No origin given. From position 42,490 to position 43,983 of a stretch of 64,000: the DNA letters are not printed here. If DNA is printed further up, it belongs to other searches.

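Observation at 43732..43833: RecA carries an N-terminal extension of about 35 aa partly encoded by the same repeat, in the same frame as in mutS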

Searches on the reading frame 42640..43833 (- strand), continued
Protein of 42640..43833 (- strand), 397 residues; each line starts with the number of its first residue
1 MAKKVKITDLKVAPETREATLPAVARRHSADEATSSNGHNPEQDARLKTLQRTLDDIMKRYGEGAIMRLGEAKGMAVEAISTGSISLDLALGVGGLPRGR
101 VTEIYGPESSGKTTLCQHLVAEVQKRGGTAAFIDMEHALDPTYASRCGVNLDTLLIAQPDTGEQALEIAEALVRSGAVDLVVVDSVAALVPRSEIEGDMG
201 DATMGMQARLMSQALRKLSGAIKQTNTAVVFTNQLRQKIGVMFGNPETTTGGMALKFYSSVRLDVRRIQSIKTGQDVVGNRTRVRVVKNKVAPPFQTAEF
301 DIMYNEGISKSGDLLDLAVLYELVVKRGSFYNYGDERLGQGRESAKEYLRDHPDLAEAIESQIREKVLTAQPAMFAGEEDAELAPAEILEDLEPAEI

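Call 10: find_homologous_proteins(query=window:42640-43833:-, max_evalue=1e-100)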
Query window:42640-43833:- (397 aa): 7992 proteins with E <= 1e-100 among 8000 candidates; the best 120 are listed.
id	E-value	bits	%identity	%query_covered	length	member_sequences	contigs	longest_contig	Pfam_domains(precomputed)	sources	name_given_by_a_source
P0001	2.8e-250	848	99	100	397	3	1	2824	PF06745.20,PF08423.18,PF00154.28,PF21096.3,PF27531.1,PF13481.13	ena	-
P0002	6.4e-221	751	89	100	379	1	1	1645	PF06745.20,PF08423.18,PF00154.28,PF21096.3,PF27531.1,PF13481.13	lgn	-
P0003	7.9e-221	751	88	100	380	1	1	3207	PF06745.20,PF08423.18,PF00154.28,PF21096.3,PF27531.1,PF13481.13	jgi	jgi:recombination protein RecA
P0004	1.4e-217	740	88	100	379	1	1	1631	PF06745.20,PF08423.18,PF00154.28,PF21096.3,PF27531.1,PF13481.13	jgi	jgi:recombination protein RecA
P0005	5.2e-217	738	88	100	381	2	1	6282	PF06745.20,PF08423.18,PF00154.28,PF21096.3,PF27531.1,PF13481.13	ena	-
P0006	1.4e-215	734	88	100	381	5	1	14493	PF06745.20,PF08423.18,PF00154.28,PF21096.3,PF27531.1,PF13481.13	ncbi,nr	ncbi:MAG TPA: recombinase RecA [Anaerolineales bacterium]|nr:recombinase RecA [Anaerolineales bacter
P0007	1.5e-214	730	100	86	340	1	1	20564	PF06745.20,PF08423.18,PF00154.28,PF21096.3,PF27531.1,PF13481.13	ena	-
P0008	8.2e-213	724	86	100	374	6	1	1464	PF06745.20,PF08423.18,PF00154.28,PF21096.3,PF27531.1,PF13481.13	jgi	jgi:recombination protein RecA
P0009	1.3e-202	691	81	100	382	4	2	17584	PF06745.20,PF08423.18,PF00154.28,PF21096.3,PF27531.1,PF13481.13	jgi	jgi:recombination protein RecA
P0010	3.5e-199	680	83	94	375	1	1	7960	PF06745.20,PF08423.18,PF00154.28,PF21096.3,PF27531.1,PF13481.13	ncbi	ncbi:MAG: recombinase RecA [Anaerolineales bacterium]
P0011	1.2e-198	678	85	90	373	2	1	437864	PF06745.20,PF08423.18,PF00154.28,PF21096.3,PF27531.1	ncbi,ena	-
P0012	1.2e-198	678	81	100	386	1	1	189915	PF06745.20,PF08423.18,PF00154.28,PF21096.3,PF27531.1,PF13481.13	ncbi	ncbi:MAG: recombinase RecA [Anaerolineales bacterium]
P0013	1.2e-197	675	82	93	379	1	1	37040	PF06745.20,PF08423.18,PF00154.28,PF21096.3,PF27531.1,PF13481.13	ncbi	-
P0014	1.3e-196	671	83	92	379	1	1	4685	PF06745.20,PF08423.18,PF00154.28,PF21096.3,PF27531.1,PF13481.13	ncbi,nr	ncbi:MAG TPA: recombinase RecA [Anaerolineales bacterium]|nr:recombinase RecA [Anaerolineales bacter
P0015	1.8e-196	671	87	88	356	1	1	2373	PF06745.20,PF08423.18,PF00154.28,PF21096.3,PF27531.1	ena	-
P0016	2.8e-195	667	82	92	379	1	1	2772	PF06745.20,PF08423.18,PF00154.28,PF21096.3,PF27531.1,PF13481.13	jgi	-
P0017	3.7e-193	660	84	90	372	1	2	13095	PF06745.20,PF08423.18,PF00154.28,PF21096.3,PF27531.1,PF13481.13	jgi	jgi:recombination protein RecA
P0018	4.5e-193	660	81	93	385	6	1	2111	PF06745.20,PF08423.18,PF00154.28,PF21096.3,PF27531.1,PF13481.13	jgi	-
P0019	8.8e-192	655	83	92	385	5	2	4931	PF06745.20,PF08423.18,PF00154.28,PF21096.3,PF27531.1,PF13481.13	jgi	jgi:recombination protein RecA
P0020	3.7e-191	653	84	89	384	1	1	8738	PF06745.20,PF08423.18,PF00154.28,PF21096.3,PF27531.1,PF13481.13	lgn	-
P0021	2.7e-190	650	81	93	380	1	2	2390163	PF06745.20,PF08423.18,PF00154.28,PF21096.3,PF27531.1,PF13481.13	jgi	jgi:recombination protein RecA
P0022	5.9e-190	649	82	92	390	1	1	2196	PF06745.20,PF08423.18,PF00154.28,PF21096.3,PF01637.25,PF27531.1,PF13481.13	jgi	jgi:recombination protein RecA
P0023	9.5e-190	649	83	92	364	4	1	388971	PF06745.20,PF08423.18,PF00154.28,PF21096.3,PF27531.1,PF13481.13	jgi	jgi:recombination protein RecA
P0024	1.0e-189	648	82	92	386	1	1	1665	PF06745.20,PF08423.18,PF00154.28,PF21096.3,PF01637.25,PF27531.1,PF13481.13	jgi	jgi:recombination protein RecA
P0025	1.8e-189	648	81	93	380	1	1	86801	PF06745.20,PF08423.18,PF00154.28,PF21096.3,PF27531.1,PF13481.13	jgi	jgi:recombination protein RecA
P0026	1.9e-189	648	82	92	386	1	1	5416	PF06745.20,PF08423.18,PF00154.28,PF21096.3,PF01637.25,PF27531.1,PF13481.13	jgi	jgi:recombination protein RecA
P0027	4.1e-189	646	83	90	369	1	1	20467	PF06745.20,PF08423.18,PF00154.28,PF21096.3,PF27531.1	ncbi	-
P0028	1.9e-188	644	83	91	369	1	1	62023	PF06745.20,PF08423.18,PF00154.28,PF21096.3,PF27531.1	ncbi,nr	ncbi:MAG: recombinase RecA [Anaerolineales bacterium]|nr:recombinase RecA [Anaerolineales bacterium]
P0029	2.2e-188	644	81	92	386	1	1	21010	PF06745.20,PF08423.18,PF00154.28,PF21096.3,PF27531.1,PF13481.13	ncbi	ncbi:MAG: recombinase RecA [Anaerolineales bacterium]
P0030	3.8e-188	643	85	85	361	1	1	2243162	PF06745.20,PF08423.18,PF00154.28,PF21096.3,PF27531.1,PF13481.13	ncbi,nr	ncbi:MAG: recombinase RecA [Anaerolineales bacterium]|nr:MAG: recombinase RecA [Anaerolineales bacte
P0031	4.1e-188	643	81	94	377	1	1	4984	PF06745.20,PF08423.18,PF00154.28,PF21096.3,PF27531.1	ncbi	-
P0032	1.2e-187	642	85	85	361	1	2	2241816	PF06745.20,PF08423.18,PF00154.28,PF21096.3,PF27531.1,PF13481.13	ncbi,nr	ncbi:MAG: recombinase RecA [Anaerolineales bacterium]|nr:recombinase RecA [Anaerolineales bacterium]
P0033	1.4e-187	641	83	90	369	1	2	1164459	PF06745.20,PF08423.18,PF00154.28,PF21096.3,PF27531.1,PF13481.13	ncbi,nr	ncbi:MAG: recombinase RecA [Anaerolineales bacterium]|nr:recombinase RecA [Anaerolineales bacterium]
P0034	1.4e-187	641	82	92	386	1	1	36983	PF06745.20,PF08423.18,PF00154.28,PF21096.3,PF01637.25,PF27531.1,PF13481.13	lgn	-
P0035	1.8e-187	641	85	85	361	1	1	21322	PF06745.20,PF08423.18,PF00154.28,PF21096.3,PF27531.1,PF13481.13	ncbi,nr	ncbi:MAG: recombinase RecA [Anaerolineales bacterium]|nr:recombinase RecA [Anaerolineales bacterium]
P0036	1.8e-187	641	81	89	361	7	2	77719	PF06745.20,PF08423.18,PF00154.28,PF21096.3,PF27531.1,PF13481.13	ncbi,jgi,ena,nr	ncbi:MAG: recombinase RecA [Anaerolineales bacterium]|jgi:recombination protein RecA|nr:recombinase 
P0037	1.9e-187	641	85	85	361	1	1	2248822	PF06745.20,PF08423.18,PF00154.28,PF21096.3,PF27531.1,PF13481.13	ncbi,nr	ncbi:MAG: recombinase RecA [Anaerolineales bacterium]|nr:MAG: recombinase RecA [Anaerolineales bacte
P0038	2.6e-187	641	84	85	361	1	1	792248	PF06745.20,PF08423.18,PF00154.28,PF21096.3,PF27531.1,PF13481.13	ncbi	-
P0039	3.4e-187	640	85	84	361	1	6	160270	PF06745.20,PF08423.18,PF00154.28,PF21096.3,PF27531.1,PF13481.13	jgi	-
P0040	4.6e-187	640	84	85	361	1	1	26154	PF06745.20,PF08423.18,PF00154.28,PF21096.3,PF27531.1,PF13481.13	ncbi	-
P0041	8.6e-187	639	83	89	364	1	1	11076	PF06745.20,PF08423.18,PF00154.28,PF21096.3,PF27531.1,PF13481.13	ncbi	-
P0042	1.1e-185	635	82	90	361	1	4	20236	PF06745.20,PF08423.18,PF00154.28,PF21096.3,PF27531.1,PF13481.13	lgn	-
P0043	1.0e-184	632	84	86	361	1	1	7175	PF06745.20,PF08423.18,PF00154.28,PF21096.3,PF27531.1,PF13481.13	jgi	jgi:recombination protein RecA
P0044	1.9e-184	631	81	91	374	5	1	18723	PF06745.20,PF08423.18,PF00154.28,PF21096.3,PF27531.1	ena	-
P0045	2.7e-179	614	80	87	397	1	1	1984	PF06745.20,PF08423.18,PF00154.28,PF21096.3,PF27531.1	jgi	jgi:recombination protein RecA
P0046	2.5e-177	608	79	89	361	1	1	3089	PF06745.20,PF08423.18,PF00154.28,PF21096.3,PF27531.1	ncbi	-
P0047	6.0e-177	606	83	86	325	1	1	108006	PF06745.20,PF08423.18,PF00154.28,PF21096.3,PF27531.1,PF13481.13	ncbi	ncbi:MAG: recombinase RecA, partial [Anaerolineales bacterium]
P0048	1.2e-176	606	86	80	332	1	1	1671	PF06745.20,PF08423.18,PF00154.28,PF21096.3,PF27531.1,PF13481.13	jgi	jgi:recombination protein RecA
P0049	5.4e-176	603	76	90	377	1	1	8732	PF06745.20,PF08423.18,PF00154.28,PF21096.3,PF27531.1,PF13481.13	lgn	-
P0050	2.4e-175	601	81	85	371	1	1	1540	PF06745.20,PF08423.18,PF00154.28,PF21096.3,PF01637.25,PF27531.1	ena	-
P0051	3.2e-175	601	79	87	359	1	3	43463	PF06745.20,PF08423.18,PF00154.28,PF21096.3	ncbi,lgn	ncbi:MAG: recombinase RecA [Chloroflexota bacterium]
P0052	5.5e-175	600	76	90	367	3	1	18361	PF06745.20,PF08423.18,PF00154.28,PF21096.3,PF27531.1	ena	-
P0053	8.0e-175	599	79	87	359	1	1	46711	PF06745.20,PF08423.18,PF00154.28,PF21096.3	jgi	jgi:recombination protein RecA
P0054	1.6e-174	599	76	91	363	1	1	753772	PF06745.20,PF08423.18,PF00154.28,PF21096.3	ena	-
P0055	2.7e-174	598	80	84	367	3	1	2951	PF06745.20,PF08423.18,PF00154.28,PF21096.3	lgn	-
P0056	7.6e-174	596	83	83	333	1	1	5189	PF06745.20,PF08423.18,PF00154.28,PF21096.3,PF27531.1,PF13481.13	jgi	jgi:recombination protein RecA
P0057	1.2e-173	596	77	88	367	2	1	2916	PF06745.20,PF08423.18,PF00154.28,PF21096.3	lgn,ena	-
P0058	1.2e-173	596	76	90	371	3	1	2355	PF06745.20,PF08423.18,PF00154.28,PF21096.3,PF27531.1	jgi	jgi:recombination protein RecA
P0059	2.7e-173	594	76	91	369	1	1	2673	PF06745.20,PF08423.18,PF00154.28,PF21096.3,PF27531.1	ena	-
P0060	2.4e-172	591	-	-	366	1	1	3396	PF13173.13,PF06745.20,PF08423.18,PF00004.36,PF13401.13,PF03029.24,PF00154.28,PF01637.25,PF27531.1,PF13191.13,PF16575.12,PF13479.13,PF00005.34,PF14516.13,PF13481.13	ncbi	ncbi:MAG TPA: recombinase RecA, partial [Anaerolineales bacterium]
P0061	4.6e-172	590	76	90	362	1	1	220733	PF06745.20,PF08423.18,PF00154.28,PF21096.3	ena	-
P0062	4.9e-172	590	79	83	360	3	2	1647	PF06745.20,PF08423.18,PF00154.28,PF21096.3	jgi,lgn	jgi:recombination protein RecA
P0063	6.8e-172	590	77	85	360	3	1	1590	PF06745.20,PF08423.18,PF00154.28,PF21096.3,PF27531.1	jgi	jgi:recombination protein RecA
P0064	1.4e-171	589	77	86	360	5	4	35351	PF06745.20,PF08423.18,PF00154.28,PF21096.3,PF27531.1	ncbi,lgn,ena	-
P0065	1.7e-171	588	79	83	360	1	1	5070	PF06745.20,PF08423.18,PF00154.28,PF21096.3,PF27531.1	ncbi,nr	ncbi:MAG: recombinase RecA [Anaerolineales bacterium]|nr:recombinase RecA [Anaerolineales bacterium]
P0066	2.1e-171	588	75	90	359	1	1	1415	PF06745.20,PF08423.18,PF00154.28,PF21096.3,PF27531.1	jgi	jgi:recombination protein RecA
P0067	2.1e-171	588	75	88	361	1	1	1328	PF06745.20,PF08423.18,PF00154.28,PF21096.3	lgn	-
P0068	2.1e-171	588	74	90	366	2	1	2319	PF06745.20,PF08423.18,PF00154.28,PF21096.3,PF27531.1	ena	-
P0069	2.4e-171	588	73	90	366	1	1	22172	PF06745.20,PF08423.18,PF00154.28,PF21096.3,PF27531.1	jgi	jgi:recombination protein RecA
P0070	2.6e-171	588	74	92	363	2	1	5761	PF06745.20,PF08423.18,PF00154.28,PF21096.3,PF13481.13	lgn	-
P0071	2.7e-171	588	78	85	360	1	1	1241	PF06745.20,PF08423.18,PF00154.28,PF21096.3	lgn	-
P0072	3.6e-171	587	77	89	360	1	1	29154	PF06745.20,PF08423.18,PF00154.28,PF21096.3,PF27531.1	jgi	jgi:recombination protein RecA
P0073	3.7e-171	587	77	89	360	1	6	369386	PF06745.20,PF08423.18,PF00154.28,PF21096.3,PF27531.1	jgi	jgi:recombination protein RecA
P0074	4.7e-171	587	79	83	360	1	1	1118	PF06745.20,PF08423.18,PF00154.28,PF21096.3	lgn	-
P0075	5.1e-171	587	73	93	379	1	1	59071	PF06745.20,PF08423.18,PF00154.28,PF21096.3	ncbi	-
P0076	5.3e-171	587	79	84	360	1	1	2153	PF06745.20,PF08423.18,PF00154.28,PF21096.3,PF27531.1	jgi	jgi:recombination protein RecA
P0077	5.3e-171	587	79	84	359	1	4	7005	PF06745.20,PF08423.18,PF00154.28,PF21096.3,PF27531.1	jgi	jgi:recombination protein RecA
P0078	5.8e-171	587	79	83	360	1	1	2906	PF06745.20,PF08423.18,PF00154.28,PF21096.3,PF27531.1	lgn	-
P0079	8.9e-171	586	77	87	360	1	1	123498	PF06745.20,PF08423.18,PF00154.28,PF21096.3,PF27531.1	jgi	jgi:recombination protein RecA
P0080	1.7e-170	585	77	85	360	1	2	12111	PF06745.20,PF08423.18,PF00154.28,PF21096.3,PF27531.1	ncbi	-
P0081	1.8e-170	585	79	83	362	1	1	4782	PF06745.20,PF08423.18,PF00154.28,PF21096.3,PF27531.1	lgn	-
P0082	2.0e-170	585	76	87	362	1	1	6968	PF06745.20,PF08423.18,PF00154.28,PF21096.3,PF27531.1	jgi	jgi:recombination protein RecA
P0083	2.1e-170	585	78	87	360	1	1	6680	PF06745.20,PF08423.18,PF00154.28,PF21096.3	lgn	-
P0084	2.2e-170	585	80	84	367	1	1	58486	PF06745.20,PF08423.18,PF00154.28,PF21096.3,PF27531.1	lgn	-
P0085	2.7e-170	585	78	86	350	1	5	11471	PF06745.20,PF08423.18,PF00154.28,PF21096.3,PF27531.1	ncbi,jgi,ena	jgi:recombination protein RecA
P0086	2.8e-170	585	77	87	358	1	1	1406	PF06745.20,PF08423.18,PF00154.28,PF21096.3,PF27531.1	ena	-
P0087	2.9e-170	584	80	82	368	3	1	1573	PF06745.20,PF08423.18,PF00154.28,PF21096.3,PF01637.25,PF27531.1,PF13481.13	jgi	jgi:recombination protein RecA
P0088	2.9e-170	584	79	82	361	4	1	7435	PF06745.20,PF08423.18,PF00154.28,PF21096.3,PF27531.1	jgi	-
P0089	2.9e-170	584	80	83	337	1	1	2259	PF06745.20,PF08423.18,PF00154.28,PF21096.3,PF27531.1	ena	-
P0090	3.1e-170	584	77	84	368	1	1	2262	PF06745.20,PF08423.18,PF00154.28,PF21096.3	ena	-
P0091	3.1e-170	584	76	88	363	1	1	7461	PF06745.20,PF08423.18,PF00154.28,PF21096.3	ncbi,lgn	ncbi:MAG: recombinase RecA [Anaerolineales bacterium]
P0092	3.1e-170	584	77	85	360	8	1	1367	PF06745.20,PF08423.18,PF00154.28,PF21096.3,PF27531.1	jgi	-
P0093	3.1e-170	584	76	87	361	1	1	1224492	PF06745.20,PF08423.18,PF00154.28,PF21096.3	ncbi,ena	-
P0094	3.5e-170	584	78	83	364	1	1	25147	PF06745.20,PF08423.18,PF00154.28,PF21096.3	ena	-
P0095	3.6e-170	584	76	88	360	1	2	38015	PF06745.20,PF08423.18,PF00154.28,PF21096.3,PF27531.1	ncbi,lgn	ncbi:MAG: recombinase RecA [Anaerolineales bacterium]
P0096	3.6e-170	584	78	84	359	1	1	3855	PF06745.20,PF08423.18,PF00154.28,PF21096.3,PF27531.1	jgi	jgi:recombination protein RecA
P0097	4.3e-170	584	80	83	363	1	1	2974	PF06745.20,PF08423.18,PF00154.28,PF21096.3,PF13481.13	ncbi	-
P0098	4.8e-170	584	78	86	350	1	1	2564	PF06745.20,PF08423.18,PF00154.28,PF21096.3,PF27531.1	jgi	-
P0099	5.0e-170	584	79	84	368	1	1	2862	PF06745.20,PF08423.18,PF00154.28,PF21096.3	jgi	jgi:recombination protein RecA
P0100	5.2e-170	584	79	83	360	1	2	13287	PF06745.20,PF08423.18,PF00154.28,PF21096.3,PF27531.1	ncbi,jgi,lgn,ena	-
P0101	5.2e-170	584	79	84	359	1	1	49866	PF06745.20,PF08423.18,PF00154.28,PF21096.3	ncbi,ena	-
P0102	5.4e-170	584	78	83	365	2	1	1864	PF06745.20,PF08423.18,PF00154.28,PF21096.3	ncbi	-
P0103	5.5e-170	584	73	90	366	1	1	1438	PF06745.20,PF08423.18,PF00154.28,PF21096.3,PF27531.1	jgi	jgi:recombination protein RecA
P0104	5.5e-170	584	77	85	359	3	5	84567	PF06745.20,PF08423.18,PF00154.28,PF21096.3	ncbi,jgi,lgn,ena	-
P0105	6.4e-170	583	74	93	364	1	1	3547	PF06745.20,PF08423.18,PF00154.28,PF21096.3,PF27531.1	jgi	-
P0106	6.6e-170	583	77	85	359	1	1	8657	PF06745.20,PF08423.18,PF00154.28,PF21096.3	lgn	-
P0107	6.6e-170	583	79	83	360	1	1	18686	PF06745.20,PF08423.18,PF00154.28,PF21096.3,PF27531.1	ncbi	-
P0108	7.3e-170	583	79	83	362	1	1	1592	PF06745.20,PF08423.18,PF00154.28,PF21096.3,PF27531.1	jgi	jgi:recombination protein RecA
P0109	1.1e-169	583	81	82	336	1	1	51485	PF06745.20,PF08423.18,PF00154.28,PF21096.3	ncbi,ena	-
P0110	1.2e-169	583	74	88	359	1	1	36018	PF06745.20,PF08423.18,PF00154.28,PF21096.3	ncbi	-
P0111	1.2e-169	583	78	86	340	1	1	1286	PF06745.20,PF08423.18,PF00154.28,PF21096.3,PF27531.1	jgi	jgi:recombination protein RecA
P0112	1.3e-169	582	80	83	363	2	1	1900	PF06745.20,PF08423.18,PF00154.28,PF21096.3,PF27531.1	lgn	-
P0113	1.3e-169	582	73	90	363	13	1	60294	PF06745.20,PF08423.18,PF00154.28,PF21096.3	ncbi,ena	-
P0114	1.4e-169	582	77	85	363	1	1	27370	PF06745.20,PF08423.18,PF00154.28,PF21096.3,PF27531.1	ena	-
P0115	1.4e-169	582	78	86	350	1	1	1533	PF06745.20,PF08423.18,PF00154.28,PF21096.3,PF27531.1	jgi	-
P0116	1.4e-169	582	78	83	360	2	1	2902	PF06745.20,PF08423.18,PF00154.28,PF21096.3,PF27531.1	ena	-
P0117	1.5e-169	582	79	83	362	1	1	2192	PF06745.20,PF08423.18,PF00154.28,PF21096.3,PF27531.1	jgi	jgi:recombination protein RecA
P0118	1.5e-169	582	80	81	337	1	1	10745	PF06745.20,PF08423.18,PF00154.28,PF21096.3,PF27531.1,PF13481.13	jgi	jgi:recombination protein RecA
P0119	1.6e-169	582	75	88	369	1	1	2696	PF06745.20,PF08423.18,PF00154.28,PF21096.3,PF01637.25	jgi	jgi:recombination protein RecA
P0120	1.6e-169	582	77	88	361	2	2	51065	PF06745.20,PF08423.18,PF00154.28,PF21096.3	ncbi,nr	ncbi:MAG: recombinase RecA [Chloroflexi bacterium]|nr:recombinase RecA [Chloroflexota bacterium] MQC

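Call 13: find_encoding_contigs(protein=P0006, flank=3000, max_places=2)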
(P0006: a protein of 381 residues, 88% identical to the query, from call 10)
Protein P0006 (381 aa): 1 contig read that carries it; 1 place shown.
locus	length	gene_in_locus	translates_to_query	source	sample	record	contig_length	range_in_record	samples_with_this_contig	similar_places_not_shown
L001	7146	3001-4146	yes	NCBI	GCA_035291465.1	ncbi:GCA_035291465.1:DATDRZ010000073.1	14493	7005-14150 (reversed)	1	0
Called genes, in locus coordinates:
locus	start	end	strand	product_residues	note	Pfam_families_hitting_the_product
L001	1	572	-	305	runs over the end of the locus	PF12832:MFS_1_like (weak), PF07690:MFS_1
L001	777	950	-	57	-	PF13646:HEAT_2 (weak)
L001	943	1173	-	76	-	-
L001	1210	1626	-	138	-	-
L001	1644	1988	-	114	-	PF02641:DUF190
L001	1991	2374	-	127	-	PF02537:CRCB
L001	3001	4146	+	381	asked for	PF00154:RecA_N, PF06745:ATPase (weak), PF08423:Rad51, PF13481:AAA_25 (faint), PF27531:MT3502_N, PF21096:RecA_C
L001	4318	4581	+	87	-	PF01541:GIY-YIG (weak)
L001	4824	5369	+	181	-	PF16158:N_BRCA1_IG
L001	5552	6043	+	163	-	PF04073:tRNA_edit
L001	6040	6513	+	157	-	-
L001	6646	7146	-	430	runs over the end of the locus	PF03952:Enolase_N, PF00113:Enolase_C, PF13378:MR_MLE_C (weak)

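Call 14: find_encoding_contigs(protein=P0003, flank=3000, max_places=2)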
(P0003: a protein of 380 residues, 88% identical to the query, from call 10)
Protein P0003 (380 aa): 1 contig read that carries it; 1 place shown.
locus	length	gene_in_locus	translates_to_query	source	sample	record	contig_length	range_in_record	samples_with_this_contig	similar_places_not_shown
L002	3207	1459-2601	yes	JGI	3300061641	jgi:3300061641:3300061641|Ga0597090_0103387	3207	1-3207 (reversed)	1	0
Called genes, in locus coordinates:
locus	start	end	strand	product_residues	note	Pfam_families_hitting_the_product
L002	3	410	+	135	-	?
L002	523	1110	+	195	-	PF04542:Sigma70_r2, PF08281:Sigma70_r4_2, PF04545:Sigma70_r4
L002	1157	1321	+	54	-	-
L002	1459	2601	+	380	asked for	PF06745:ATPase (faint), PF00154:RecA_N, PF08423:Rad51, PF13481:AAA_25 (faint), PF27531:MT3502_N (weak), PF21096:RecA_C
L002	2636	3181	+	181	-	PF16158:N_BRCA1_IG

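Call 15: find_encoding_contigs(protein=P0001, flank=3000, max_places=2)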
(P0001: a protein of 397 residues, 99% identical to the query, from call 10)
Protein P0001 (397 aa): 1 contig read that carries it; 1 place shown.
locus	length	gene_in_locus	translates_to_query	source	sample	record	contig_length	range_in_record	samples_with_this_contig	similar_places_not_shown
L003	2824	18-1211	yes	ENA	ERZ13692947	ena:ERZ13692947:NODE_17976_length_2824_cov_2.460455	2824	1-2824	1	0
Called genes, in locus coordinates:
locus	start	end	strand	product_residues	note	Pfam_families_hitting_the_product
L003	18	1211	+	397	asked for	PF06745:ATPase (faint), PF00154:RecA_N, PF08423:Rad51, PF13481:AAA_25 (faint), PF27531:MT3502_N, PF21096:RecA_C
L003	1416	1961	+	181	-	PF16158:N_BRCA1_IG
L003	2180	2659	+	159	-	PF04073:tRNA_edit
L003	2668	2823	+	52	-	?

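Call 17: find_encoding_contigs(protein=P0005, flank=3000, max_places=2)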
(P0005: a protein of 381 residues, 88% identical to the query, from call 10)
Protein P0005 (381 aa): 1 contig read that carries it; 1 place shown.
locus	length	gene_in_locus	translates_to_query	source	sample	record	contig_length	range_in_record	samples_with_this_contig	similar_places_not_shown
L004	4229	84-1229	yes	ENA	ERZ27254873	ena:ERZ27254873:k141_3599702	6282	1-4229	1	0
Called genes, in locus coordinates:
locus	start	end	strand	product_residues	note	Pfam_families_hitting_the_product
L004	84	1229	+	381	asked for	PF00154:RecA_N, PF06745:ATPase (weak), PF08423:Rad51, PF13481:AAA_25 (faint), PF27531:MT3502_N, PF21096:RecA_C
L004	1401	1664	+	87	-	PF01541:GIY-YIG (weak)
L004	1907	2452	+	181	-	PF16158:N_BRCA1_IG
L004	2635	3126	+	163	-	PF04073:tRNA_edit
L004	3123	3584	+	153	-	-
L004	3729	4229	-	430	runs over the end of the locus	PF03952:Enolase_N, PF00113:Enolase_C, PF13378:MR_MLE_C (weak)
